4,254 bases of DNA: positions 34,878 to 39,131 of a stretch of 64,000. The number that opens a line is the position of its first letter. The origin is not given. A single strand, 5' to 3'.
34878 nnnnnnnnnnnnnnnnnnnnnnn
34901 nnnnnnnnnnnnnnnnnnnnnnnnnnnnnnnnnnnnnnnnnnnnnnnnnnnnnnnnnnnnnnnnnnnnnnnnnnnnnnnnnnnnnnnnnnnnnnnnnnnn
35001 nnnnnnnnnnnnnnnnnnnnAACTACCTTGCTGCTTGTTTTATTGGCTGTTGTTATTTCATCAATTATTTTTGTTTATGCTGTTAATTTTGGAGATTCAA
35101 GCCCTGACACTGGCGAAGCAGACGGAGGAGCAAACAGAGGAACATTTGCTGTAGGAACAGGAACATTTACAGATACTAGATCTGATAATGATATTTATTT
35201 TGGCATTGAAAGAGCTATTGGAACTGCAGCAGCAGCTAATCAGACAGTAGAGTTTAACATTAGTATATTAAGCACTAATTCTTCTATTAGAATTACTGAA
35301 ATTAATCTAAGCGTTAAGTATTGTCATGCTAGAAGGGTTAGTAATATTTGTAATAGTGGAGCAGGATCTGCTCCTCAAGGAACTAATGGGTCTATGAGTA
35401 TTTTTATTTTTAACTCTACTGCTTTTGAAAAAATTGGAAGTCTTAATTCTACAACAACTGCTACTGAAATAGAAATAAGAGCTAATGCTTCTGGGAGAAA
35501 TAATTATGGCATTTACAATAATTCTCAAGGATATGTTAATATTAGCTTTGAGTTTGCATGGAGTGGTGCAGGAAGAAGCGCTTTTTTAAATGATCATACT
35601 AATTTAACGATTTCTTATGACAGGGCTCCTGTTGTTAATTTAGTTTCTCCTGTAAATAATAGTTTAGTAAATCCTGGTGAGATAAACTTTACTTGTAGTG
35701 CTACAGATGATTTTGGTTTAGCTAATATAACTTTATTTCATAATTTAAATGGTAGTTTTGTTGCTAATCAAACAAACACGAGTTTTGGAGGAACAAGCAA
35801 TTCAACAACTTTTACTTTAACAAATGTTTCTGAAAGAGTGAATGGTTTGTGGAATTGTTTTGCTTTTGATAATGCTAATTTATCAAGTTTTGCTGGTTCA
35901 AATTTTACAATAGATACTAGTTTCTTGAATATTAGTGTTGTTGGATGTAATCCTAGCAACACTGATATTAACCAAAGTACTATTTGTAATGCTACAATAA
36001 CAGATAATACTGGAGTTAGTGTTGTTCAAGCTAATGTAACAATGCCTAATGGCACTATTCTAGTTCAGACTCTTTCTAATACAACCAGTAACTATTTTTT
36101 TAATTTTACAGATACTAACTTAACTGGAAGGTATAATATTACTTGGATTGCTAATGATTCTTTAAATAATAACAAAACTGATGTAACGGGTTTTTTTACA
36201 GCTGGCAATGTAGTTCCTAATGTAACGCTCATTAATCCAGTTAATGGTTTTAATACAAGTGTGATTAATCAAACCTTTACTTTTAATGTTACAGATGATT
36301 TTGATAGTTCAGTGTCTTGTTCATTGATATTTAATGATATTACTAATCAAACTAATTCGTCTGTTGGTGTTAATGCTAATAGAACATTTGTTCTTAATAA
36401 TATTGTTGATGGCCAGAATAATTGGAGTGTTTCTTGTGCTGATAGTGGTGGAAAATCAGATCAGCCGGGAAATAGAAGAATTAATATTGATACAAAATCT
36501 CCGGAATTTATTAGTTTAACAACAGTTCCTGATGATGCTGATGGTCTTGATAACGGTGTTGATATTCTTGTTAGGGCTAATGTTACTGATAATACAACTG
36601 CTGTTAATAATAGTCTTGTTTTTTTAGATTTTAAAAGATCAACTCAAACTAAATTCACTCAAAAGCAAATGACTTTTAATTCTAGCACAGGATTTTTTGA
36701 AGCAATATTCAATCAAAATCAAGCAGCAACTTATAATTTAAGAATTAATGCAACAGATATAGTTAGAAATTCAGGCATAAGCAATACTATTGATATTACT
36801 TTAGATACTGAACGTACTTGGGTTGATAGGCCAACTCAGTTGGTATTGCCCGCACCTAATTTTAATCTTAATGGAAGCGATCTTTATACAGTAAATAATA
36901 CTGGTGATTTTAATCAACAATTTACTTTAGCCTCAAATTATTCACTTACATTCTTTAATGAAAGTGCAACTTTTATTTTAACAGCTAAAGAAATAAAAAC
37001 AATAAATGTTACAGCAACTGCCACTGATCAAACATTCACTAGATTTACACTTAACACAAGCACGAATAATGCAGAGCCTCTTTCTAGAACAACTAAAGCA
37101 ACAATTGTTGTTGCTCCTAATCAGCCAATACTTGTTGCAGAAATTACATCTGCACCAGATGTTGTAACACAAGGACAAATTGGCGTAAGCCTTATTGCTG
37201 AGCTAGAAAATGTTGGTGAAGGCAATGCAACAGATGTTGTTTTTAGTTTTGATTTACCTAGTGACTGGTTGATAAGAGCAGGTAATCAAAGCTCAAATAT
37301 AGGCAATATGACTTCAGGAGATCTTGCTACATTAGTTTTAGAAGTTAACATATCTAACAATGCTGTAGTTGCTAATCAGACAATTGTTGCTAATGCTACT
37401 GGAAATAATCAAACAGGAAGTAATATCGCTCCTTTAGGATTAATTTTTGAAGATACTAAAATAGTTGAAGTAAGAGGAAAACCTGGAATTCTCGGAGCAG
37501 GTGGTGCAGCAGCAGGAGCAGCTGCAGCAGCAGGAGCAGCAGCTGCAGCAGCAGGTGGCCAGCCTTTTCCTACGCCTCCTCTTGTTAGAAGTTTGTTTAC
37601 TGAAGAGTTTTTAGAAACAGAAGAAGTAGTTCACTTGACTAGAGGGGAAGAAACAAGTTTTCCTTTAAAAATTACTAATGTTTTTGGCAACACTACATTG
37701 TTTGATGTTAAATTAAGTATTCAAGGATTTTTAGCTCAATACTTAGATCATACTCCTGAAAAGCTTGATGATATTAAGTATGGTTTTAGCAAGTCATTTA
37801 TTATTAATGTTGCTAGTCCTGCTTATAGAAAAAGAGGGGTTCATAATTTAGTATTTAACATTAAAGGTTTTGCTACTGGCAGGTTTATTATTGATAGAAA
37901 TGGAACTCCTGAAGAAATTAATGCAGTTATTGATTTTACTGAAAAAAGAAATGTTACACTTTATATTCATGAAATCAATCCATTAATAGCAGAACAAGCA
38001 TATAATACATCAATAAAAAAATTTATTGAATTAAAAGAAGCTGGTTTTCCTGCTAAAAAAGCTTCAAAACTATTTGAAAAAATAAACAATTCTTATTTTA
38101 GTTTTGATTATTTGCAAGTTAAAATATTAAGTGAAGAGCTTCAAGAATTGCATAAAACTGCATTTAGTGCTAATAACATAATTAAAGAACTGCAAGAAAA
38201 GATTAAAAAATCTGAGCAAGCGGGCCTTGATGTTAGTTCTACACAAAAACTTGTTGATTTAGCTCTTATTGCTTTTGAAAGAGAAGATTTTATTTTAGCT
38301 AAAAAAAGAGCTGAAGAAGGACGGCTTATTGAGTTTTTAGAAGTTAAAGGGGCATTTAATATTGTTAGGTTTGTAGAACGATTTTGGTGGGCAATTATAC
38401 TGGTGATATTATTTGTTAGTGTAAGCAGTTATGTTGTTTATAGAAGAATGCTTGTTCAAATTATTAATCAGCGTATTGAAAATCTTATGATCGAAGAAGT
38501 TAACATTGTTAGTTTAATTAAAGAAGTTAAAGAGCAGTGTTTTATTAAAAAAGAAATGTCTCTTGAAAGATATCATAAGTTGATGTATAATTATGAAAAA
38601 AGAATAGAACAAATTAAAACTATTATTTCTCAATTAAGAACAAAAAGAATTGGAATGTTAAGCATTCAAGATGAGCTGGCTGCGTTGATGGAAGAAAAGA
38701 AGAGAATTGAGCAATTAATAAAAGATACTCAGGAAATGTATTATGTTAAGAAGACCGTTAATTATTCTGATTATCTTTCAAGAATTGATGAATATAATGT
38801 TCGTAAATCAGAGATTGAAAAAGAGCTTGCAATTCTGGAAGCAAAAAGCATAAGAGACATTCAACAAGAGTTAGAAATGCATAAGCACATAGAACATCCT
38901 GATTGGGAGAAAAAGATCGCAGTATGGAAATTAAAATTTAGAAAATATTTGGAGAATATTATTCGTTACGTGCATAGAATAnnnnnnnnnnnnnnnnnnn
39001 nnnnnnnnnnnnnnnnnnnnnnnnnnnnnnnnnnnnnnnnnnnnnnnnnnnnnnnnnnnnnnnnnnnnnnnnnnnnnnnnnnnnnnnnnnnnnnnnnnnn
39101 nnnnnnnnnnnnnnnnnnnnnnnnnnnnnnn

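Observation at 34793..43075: Surface-protein module sharing a conserved TM plus cytoplasmic coiled-coil tail, linked to a ParA/MinD ATPase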

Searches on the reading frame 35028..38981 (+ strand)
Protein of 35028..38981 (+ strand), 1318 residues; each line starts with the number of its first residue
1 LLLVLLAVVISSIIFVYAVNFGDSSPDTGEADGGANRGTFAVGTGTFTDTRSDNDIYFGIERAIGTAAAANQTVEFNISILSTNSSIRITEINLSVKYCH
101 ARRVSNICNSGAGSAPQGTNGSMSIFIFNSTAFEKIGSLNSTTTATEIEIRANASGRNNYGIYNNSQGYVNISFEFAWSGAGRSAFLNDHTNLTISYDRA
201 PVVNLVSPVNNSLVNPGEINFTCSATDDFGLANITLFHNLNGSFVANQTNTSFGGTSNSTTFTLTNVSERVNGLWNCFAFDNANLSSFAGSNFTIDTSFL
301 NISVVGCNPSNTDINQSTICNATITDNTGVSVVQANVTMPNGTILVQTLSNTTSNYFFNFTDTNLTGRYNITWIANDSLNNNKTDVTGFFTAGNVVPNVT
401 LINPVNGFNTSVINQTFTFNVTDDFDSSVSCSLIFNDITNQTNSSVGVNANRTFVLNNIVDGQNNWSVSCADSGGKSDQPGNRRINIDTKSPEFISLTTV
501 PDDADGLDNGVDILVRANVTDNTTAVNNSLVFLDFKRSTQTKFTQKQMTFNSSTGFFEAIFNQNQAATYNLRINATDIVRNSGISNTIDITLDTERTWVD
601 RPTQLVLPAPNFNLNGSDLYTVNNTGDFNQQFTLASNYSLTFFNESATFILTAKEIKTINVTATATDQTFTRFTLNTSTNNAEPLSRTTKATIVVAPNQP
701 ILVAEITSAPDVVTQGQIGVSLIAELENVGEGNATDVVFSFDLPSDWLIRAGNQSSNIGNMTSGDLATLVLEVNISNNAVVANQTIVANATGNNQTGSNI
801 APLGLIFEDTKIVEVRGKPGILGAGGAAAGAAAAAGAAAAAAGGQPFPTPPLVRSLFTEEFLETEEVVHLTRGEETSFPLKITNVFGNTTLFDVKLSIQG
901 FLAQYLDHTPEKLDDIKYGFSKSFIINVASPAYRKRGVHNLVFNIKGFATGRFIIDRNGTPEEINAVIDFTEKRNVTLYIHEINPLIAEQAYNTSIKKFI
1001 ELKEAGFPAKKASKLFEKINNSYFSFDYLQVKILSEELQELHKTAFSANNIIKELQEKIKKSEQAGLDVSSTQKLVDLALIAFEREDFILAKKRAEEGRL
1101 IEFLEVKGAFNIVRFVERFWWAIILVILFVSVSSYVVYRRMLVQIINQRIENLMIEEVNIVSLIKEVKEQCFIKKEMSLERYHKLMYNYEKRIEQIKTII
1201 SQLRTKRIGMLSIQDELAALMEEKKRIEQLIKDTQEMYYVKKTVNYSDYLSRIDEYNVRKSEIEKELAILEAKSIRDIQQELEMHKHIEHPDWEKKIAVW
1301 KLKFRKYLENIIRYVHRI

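Call 6: search_protein_families(library=pfam, proteins=[window:35028-38981:+], max_evalue=0.1)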
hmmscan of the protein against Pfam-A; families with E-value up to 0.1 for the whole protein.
window:35028-38981:+ (1318 aa): 3 families
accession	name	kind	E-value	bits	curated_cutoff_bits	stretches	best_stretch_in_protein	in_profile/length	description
PF17957.7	Big_7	-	2.2e-05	25.4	24.1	1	201-261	1-60/70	Bacterial Ig domain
PF10633.15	NPCBM_assoc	-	0.011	16.3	24.4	0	722-791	9-76/78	NPCBM-associated, NEW3 domain of alpha-galactosidase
PF13927.12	Ig_3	-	0.014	16.3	30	1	201-279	2-76/78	Immunoglobulin domain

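Call 7: search_protein_families(library=ncbifam, proteins=[window:35028-38981:+], max_evalue=0.1)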
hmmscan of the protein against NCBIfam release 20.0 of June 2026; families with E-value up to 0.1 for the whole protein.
window:35028-38981:+ (1318 aa): 0 families

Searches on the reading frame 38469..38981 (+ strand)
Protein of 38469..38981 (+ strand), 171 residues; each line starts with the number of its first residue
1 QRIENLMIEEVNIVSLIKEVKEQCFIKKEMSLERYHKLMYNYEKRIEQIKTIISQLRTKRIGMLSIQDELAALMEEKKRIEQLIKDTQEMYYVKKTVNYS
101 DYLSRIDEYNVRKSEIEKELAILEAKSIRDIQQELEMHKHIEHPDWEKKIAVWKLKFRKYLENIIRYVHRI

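Call 23: search_protein_families(library=pfam, proteins=[window:38469-38981:+], max_evalue=10)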
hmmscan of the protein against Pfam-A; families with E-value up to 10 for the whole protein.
seq(171 aa): 3 families
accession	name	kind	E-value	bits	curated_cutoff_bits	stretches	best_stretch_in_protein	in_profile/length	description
PF23202.1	PAH_ZNF598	-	0.057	14.1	25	1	32-89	8-66/83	ZNF598 PAH domain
PF05266.19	DUF724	-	2.6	8.3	38.4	0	12-157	50-181/188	Protein of unknown function (DUF724)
PF06102.17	RRP36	-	5.7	7.3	27.1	1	29-96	74-128/165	rRNA biogenesis protein RRP36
